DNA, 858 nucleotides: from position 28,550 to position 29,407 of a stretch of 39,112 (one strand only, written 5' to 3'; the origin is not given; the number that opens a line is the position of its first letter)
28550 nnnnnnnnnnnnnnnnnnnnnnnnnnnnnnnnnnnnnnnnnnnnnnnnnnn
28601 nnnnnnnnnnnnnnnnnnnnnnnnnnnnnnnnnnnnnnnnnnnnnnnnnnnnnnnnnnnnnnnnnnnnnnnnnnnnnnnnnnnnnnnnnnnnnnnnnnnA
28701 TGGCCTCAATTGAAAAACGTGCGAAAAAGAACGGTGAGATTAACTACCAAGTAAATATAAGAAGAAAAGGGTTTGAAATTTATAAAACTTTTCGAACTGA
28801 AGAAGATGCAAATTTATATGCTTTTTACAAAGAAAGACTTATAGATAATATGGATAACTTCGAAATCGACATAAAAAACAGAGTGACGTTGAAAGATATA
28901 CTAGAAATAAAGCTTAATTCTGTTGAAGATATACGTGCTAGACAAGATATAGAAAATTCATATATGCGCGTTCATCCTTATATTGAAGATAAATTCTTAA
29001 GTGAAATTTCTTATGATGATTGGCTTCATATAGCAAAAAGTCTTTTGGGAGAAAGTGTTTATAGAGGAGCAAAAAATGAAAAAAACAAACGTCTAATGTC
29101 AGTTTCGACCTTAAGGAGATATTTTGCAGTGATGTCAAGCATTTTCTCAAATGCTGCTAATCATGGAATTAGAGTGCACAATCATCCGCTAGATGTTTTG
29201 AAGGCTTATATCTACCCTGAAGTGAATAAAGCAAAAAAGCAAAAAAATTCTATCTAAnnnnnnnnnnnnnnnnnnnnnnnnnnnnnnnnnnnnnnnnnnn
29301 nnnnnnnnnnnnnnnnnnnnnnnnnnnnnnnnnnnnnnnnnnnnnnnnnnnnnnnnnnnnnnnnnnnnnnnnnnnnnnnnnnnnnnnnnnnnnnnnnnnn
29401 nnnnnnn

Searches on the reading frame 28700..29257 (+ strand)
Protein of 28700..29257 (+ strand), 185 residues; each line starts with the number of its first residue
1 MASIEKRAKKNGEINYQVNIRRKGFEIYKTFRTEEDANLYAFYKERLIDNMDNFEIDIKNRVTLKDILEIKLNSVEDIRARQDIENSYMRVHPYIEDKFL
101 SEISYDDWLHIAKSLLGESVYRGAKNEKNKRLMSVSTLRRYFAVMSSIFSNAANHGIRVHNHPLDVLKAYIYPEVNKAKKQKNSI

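Call 4: search_protein_families(library=pfam, proteins=[window:28700-29257:+], max_evalue=1)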
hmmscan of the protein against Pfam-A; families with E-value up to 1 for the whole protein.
window:28700-29257:+ (185 aa): 1 family
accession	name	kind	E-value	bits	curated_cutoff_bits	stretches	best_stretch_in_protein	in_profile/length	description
PF03950.23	tRNA-synt_1c_C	-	0.29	11.8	23.9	1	40-77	41-78/91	tRNA synthetases class I (E and Q), anti-codon binding domain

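Call 5: search_protein_families(library=phrogs, proteins=[window:28700-29257:+], max_evalue=0.01)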
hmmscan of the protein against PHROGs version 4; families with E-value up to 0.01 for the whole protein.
window:28700-29257:+ (185 aa): 1 family
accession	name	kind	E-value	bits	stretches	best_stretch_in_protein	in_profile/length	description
phrog_1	-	integration and excision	8.6e-10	39.5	1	6-178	114-264/611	integrase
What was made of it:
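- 28700..29257 (+): IntN-like protein, 185 aa: arm-binding-type beta-sheet plus helix (residues ~3-50) and a core-binding-type helical domain (~58-183), with no catalytic domain. It overlaps the helicase stop by 14 nt, which suggests translational coupling. SD AAGGAG at 28687-28692. phrog_1 integrase E 8.6e-10, N-terminal part of the profile only (call 5).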

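Call 9: find_homologous_proteins(query=window:28700-29254:+, max_evalue=0.001)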
Query window:28700-29254:+ (185 aa): 14 proteins with E <= 0.001 among 64 candidates.
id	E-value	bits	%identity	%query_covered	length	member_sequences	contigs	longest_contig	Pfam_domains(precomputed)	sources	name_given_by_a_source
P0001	1.9e-114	397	100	100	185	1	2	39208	-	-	-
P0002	1.8e-78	280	73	96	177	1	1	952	-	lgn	-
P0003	2.9e-50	188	53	95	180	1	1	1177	-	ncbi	-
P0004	7.6e-48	180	50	97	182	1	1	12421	-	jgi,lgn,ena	-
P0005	2.4e-47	179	51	98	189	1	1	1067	-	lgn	-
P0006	4.2e-47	178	56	94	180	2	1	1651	-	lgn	-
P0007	2.7e-44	169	52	95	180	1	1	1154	-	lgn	-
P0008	1.9e-43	166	45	98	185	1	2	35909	-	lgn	-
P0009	3.1e-43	165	48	96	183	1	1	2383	-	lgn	-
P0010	6.3e-43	164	48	95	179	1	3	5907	-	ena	-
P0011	1.4e-42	163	48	96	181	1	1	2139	-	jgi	jgi:hypothetical protein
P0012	1.0e-39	154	46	97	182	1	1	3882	-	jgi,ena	-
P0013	1.0e-37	148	47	94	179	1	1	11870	-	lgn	-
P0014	5.2e-21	93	49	53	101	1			-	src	-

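Call 11: find_encoding_contigs(protein=P0008, flank=10000, max_places=3)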
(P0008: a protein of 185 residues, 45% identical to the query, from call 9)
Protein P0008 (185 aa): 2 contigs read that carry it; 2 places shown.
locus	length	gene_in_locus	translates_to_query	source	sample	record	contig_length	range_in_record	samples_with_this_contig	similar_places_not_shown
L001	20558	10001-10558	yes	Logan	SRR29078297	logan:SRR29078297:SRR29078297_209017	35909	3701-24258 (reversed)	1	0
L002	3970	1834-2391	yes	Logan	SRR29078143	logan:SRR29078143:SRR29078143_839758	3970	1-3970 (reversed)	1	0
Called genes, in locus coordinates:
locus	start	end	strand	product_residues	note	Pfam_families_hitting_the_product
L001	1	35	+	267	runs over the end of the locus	PF03837:RecT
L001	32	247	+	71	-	-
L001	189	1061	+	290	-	PF09588:YqaJ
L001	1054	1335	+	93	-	-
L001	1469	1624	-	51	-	-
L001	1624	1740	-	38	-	PF20106:DUF6496 (weak)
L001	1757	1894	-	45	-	-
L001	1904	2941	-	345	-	-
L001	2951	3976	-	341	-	-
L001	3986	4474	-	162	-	-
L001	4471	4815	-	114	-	-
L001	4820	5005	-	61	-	-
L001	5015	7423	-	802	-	-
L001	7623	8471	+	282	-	PF01145:Band_7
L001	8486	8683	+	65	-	-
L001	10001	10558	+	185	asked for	-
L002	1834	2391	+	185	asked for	-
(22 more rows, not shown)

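Call 12: find_encoding_contigs(protein=P0004, flank=10000, max_places=3)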
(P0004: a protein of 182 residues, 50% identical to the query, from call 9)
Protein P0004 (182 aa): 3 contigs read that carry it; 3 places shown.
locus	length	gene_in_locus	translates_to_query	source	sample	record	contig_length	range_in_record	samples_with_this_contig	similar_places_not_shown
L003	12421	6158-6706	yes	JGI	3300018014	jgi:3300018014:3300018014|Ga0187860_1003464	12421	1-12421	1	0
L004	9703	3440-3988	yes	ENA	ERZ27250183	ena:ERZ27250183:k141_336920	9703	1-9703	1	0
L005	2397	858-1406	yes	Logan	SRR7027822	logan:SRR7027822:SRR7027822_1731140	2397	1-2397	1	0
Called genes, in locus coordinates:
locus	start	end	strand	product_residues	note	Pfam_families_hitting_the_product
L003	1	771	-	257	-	?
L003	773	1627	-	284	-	-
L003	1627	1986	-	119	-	-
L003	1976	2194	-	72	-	-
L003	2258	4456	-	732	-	-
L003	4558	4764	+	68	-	-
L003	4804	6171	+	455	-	PF04851:ResIII, PF00270:DEAD, PF00271:Helicase_C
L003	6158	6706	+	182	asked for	-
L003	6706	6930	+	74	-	-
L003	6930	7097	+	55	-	-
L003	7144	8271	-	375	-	-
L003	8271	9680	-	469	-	-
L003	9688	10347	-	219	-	-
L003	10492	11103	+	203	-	PF13392:HNH_3 (weak)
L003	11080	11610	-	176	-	-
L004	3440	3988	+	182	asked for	-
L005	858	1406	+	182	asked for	-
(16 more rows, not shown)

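Call 13: find_encoding_contigs(protein=P0013, flank=10000, max_places=3)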
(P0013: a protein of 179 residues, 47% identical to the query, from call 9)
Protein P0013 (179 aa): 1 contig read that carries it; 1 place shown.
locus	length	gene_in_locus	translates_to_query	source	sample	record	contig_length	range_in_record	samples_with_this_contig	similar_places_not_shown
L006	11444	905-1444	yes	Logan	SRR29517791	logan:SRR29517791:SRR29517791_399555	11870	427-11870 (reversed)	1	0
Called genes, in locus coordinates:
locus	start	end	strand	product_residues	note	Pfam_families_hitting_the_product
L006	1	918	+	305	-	?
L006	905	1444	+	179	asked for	-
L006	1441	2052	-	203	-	-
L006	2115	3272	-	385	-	-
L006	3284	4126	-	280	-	PF25209:Phage_capsid_4 (weak)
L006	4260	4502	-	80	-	-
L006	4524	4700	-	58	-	-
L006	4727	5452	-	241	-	-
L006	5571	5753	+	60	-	-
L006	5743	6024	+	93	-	-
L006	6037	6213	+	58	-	-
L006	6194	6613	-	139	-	-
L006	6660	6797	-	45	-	-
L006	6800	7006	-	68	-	-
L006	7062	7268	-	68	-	-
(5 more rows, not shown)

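Call 16: search_solved_structures(query=A1, max_evalue=10, show_alignments=3)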
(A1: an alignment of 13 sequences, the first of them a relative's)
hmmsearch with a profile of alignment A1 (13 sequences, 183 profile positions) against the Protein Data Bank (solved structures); distinct sequences matched with E-value up to 10: 2.
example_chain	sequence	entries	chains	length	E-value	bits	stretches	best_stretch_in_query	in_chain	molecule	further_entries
5vp3_A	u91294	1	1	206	0.45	13.4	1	45-120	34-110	Mnemiopsin 1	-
1f94_A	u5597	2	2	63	1.1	12.2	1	101-125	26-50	BUCANDIN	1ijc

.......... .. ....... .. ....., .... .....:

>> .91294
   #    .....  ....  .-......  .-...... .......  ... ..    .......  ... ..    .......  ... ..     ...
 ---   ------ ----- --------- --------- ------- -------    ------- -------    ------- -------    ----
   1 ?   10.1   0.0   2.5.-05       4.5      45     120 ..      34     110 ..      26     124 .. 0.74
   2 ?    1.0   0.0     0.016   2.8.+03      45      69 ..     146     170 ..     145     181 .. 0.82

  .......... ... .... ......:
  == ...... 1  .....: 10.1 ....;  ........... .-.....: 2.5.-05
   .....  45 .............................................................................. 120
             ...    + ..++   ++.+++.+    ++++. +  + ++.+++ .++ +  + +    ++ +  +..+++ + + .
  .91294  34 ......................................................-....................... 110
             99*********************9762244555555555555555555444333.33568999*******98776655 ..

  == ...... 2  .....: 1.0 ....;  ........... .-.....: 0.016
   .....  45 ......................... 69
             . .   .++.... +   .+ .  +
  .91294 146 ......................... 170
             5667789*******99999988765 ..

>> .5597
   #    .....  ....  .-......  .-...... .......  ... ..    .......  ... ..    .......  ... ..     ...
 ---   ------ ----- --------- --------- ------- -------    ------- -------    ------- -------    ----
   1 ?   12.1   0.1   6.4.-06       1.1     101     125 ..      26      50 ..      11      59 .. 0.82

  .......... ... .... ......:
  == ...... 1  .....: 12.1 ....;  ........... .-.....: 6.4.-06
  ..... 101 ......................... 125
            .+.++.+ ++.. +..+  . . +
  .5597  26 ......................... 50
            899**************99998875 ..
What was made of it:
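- Tried and rejected: Sequence profile against the PDB gave only noise (call 16).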

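Call 27: find_related_loci(query=A1, collection=viral_contigs, flank=10000)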
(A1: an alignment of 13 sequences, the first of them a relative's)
Query A1 (185 aa) in viral_contigs; peptide patterns used: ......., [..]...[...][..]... (x = any residue, [..] = any of these).
67 stretches matched a pattern; 1 encode a relative of the query (tblastn E <= 1e-3); 1 distinct loci.
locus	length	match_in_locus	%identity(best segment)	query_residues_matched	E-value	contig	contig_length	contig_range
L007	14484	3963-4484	48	1-171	8e-50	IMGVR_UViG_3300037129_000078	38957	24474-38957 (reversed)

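Call 28: find_related_loci(query=A1, collection=genome_contigs, flank=10000)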
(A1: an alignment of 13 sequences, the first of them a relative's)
Query A1 (185 aa) in genome_contigs; peptide patterns used: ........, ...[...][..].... (x = any residue, [..] = any of these).
49 stretches matched a pattern, but none encodes a relative of the query by tblastn (E <= 1e-3).
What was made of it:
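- Tried and rejected: The genome_contigs scan with the IntN profile found no relative in 185,579 species genomes (call 28).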

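Call 31: predict_structure(alignment_id=A1)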
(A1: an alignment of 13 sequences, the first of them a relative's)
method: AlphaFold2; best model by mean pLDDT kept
length: 185 residues; sequences in the alignment: 13
mean_pLDDT: 89.1   pTM: 0.65
mean pLDDT of the five models: 89.1, 86.4, 86.2, 86.1, 85.8
residues with pLDDT >= 90: 112; 70-90: 65; 50-70: 8; < 50: 0
segments of 3 or more residues with pLDDT < 50: none
pLDDT, mean of each block of 10 residues (from residue 1): 85 88 85 91 85 65 93 94 95 93 95 92 83 92 97 90 97 92 74
secondary structure, 60 per line:
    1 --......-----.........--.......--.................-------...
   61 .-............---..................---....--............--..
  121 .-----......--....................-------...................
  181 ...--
elements in order: E3-8 E14-22 E25-31 H34-50 H58-61 H64-74 H78-95 H105-116 E119-121 E130-132 H135-154 H162-183
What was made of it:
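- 28700..29257 (+): AF2 pLDDT 89 (call 31).
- On Tyrosine recombinase / phage integrase: Model has strands 3-8, 14-22 and 25-31 plus helix 34-50 (call 31).
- Confident fold, pLDDT 89 (call 31).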

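Call 35: search_protein_representatives(alignment_id=A1)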
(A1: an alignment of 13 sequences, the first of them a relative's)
Query: 13 sequences, 183 profile positions. Proteins with E-value up to 0.001 (for the whole library): 289; up to 1e-10: 136; up to 1e-30: 45. The best 150 are listed.
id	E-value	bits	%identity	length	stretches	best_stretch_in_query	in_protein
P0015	1.5e-74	266.0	-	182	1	1-180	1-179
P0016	6.5e-70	250.9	-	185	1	1-182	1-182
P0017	1.3e-69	249.9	-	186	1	1-180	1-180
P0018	1.5e-67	243.1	-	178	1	1-179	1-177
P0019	4.3e-64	231.9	-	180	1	1-180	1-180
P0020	3.6e-63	228.9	-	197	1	1-182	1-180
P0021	6.9e-62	224.7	-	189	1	1-182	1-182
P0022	7.2e-62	224.6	-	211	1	1-182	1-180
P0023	1.6e-61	223.5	-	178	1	1-176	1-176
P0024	2.1e-61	223.1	-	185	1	1-182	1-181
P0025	3.4e-61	222.4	-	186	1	1-182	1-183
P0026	1.2e-60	220.7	-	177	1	1-176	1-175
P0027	5.0e-60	218.6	-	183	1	1-181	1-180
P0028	1.3e-59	217.3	-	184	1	1-181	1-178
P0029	2.4e-58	213.1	-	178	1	1-182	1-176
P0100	9.4e-22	93.9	-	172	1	3-171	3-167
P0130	1.4e-17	80.3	-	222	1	14-174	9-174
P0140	1.2e-15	73.9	-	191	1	2-171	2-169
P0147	1.6e-13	67.1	-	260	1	1-179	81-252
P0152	2.6e-09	53.3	-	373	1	1-170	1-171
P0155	4.1e-09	52.7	-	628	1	9-155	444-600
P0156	7.3e-09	51.9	-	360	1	1-158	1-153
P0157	3.2e-08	49.8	-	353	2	1-96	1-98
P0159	4.1e-08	49.5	-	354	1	1-164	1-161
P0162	7.7e-08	48.5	-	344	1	1-170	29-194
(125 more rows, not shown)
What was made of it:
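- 28700..29257 (+): The family is ~180 aa throughout (calls 9, 35).
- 289 hits, 136 of them at E<=1e-10, nearly all 170-197 aa (call 35).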

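Call 36: search_protein_families(library=pfam, proteins=[P0152, P0156, P0157, P0159, P0162, P0155, P0147, P0130, P0022], max_evalue=0.01)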
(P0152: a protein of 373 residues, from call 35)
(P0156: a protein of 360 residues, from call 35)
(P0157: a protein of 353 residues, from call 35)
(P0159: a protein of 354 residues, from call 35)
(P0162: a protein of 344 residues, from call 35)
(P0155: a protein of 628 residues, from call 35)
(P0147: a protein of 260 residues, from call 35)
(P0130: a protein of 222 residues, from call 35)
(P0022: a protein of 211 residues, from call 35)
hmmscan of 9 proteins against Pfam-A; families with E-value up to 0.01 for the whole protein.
P0152 (373 aa): 2 families
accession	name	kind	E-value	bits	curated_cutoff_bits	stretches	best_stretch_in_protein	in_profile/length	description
PF00589.27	Phage_integrase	-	1.2e-31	110.3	27.1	1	183-359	2-172/172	Phage integrase family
PF24624.1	Int_N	-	3.8e-06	28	27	1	65-175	5-100/100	Phage integrase, N-terminal domain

P0156 (360 aa): 4 families
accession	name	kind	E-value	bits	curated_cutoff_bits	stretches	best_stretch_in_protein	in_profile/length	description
PF00589.27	Phage_integrase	-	3.9e-30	105.3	27.1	1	177-338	2-170/172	Phage integrase family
PF13102.12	Phage_int_SAM_5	-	1.5e-05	25.7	22.3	1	66-153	2-85/98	Phage integrase SAM-like domain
PF02899.23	Phage_int_SAM_1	-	0.00012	22.7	22.3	1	71-153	2-82/83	Phage integrase, N-terminal SAM-like domain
PF24624.1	Int_N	-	0.00021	22.4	27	1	88-168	25-99/100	Phage integrase, N-terminal domain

P0157 (353 aa): 1 family
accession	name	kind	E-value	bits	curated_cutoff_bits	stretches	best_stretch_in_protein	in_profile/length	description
PF00589.27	Phage_integrase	-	1.8e-16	60.8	27.1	1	209-345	25-170/172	Phage integrase family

P0159 (354 aa): 4 families
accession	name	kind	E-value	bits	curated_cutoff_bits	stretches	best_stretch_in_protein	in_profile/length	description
PF00589.27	Phage_integrase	-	8.6e-36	123.7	27.1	1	178-338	2-170/172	Phage integrase family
PF24624.1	Int_N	-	3.2e-07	31.4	27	1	63-170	3-100/100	Phage integrase, N-terminal domain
PF13102.12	Phage_int_SAM_5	-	0.00025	21.8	22.3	1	66-163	3-93/98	Phage integrase SAM-like domain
PF16795.10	Phage_integr_3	-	0.0014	19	27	0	180-218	5-43/161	Archaeal phage integrase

P0162 (344 aa): 2 families
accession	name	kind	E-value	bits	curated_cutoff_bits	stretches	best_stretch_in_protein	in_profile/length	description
PF00589.27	Phage_integrase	-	5.9e-08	33.1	27.1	1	206-286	2-80/172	Phage integrase family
PF24624.1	Int_N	-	0.0096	17.1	27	0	93-197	5-99/100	Phage integrase, N-terminal domain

P0155 (628 aa): 9 families
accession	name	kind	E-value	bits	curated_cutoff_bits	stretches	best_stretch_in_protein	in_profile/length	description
PF04851.21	ResIII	-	3.8e-24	85.9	22.5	1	2-151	2-164/164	Type III restriction enzyme, res subunit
PF00270.35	DEAD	-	2e-15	57.4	26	1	5-152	1-162/167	DEAD/DEAH box helicase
PF00271.37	Helicase_C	-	6.9e-15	55.7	23.5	1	220-323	6-108/110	Helicase conserved C-terminal domain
PF18766.7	SWI2_SNF2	-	2.9e-05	24.3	26.7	1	53-164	54-170/221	SWI2/SNF2 ATPase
PF00176.29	SNF2-rel_dom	-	3e-05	23.7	24.9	1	88-245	108-246/290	SNF2-related domain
PF13401.12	AAA_22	-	0.0037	18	27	0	31-138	14-110/130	AAA domain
PF21090.3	P-loop_SecA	-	0.0046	17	27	1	214-286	17-89/205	SecA P-loop domain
PF05621.17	TniB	-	0.0053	16.6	22.4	0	90-138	97-145/189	Bacterial TniB protein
PF02602.20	HEM4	-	0.0095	15.5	27.5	0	218-285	103-173/231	Uroporphyrinogen-III synthase HemD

P0147 (260 aa): 0 families

P0130 (222 aa): 0 families

P0022 (211 aa): 0 families
